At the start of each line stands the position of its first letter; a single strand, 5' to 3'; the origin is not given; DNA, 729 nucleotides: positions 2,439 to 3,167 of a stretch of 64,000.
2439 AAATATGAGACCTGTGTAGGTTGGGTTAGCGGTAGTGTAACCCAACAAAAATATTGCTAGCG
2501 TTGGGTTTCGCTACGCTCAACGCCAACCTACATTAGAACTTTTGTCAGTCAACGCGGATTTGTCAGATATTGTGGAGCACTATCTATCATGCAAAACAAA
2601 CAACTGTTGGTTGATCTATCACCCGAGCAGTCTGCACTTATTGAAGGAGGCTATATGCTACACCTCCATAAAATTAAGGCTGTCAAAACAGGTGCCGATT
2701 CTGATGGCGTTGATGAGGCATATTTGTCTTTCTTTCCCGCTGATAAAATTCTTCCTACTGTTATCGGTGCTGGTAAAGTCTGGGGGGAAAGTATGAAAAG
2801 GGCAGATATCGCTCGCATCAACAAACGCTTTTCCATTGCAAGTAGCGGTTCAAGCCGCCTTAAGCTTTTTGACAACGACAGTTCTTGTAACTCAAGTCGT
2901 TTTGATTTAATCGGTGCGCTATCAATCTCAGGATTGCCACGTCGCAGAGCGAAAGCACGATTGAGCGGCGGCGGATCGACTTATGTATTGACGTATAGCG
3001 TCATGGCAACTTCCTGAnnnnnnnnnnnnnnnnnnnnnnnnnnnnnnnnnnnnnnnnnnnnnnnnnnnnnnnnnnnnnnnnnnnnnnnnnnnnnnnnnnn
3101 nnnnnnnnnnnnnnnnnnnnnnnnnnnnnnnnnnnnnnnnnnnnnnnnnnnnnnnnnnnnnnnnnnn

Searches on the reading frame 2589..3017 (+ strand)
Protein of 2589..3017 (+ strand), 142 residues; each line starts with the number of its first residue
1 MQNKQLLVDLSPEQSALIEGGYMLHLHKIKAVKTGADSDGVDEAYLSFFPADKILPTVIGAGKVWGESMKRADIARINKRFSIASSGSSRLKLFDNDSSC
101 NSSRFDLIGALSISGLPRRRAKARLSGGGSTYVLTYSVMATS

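Call 6: search_protein_families(library=pfam, proteins=[window:2589-3017:+], max_evalue=0.1)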
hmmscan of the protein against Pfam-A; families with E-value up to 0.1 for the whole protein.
window:2589-3017:+ (142 aa): 0 families

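Call 91: find_related_loci(query=window:2589-3014:+, collection=metagenome_contigs, flank=3000)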
Query window:2589-3014:+ (142 aa) in metagenome_contigs; peptide patterns used: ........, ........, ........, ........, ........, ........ (x = any residue, [..] = any of these).
222 stretches matched a pattern, but none encodes a relative of the query by tblastn (E <= 1e-3).
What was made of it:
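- Tried and rejected: Homologues of the first GG-leader precursor in metagenomes: none found (call 91).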
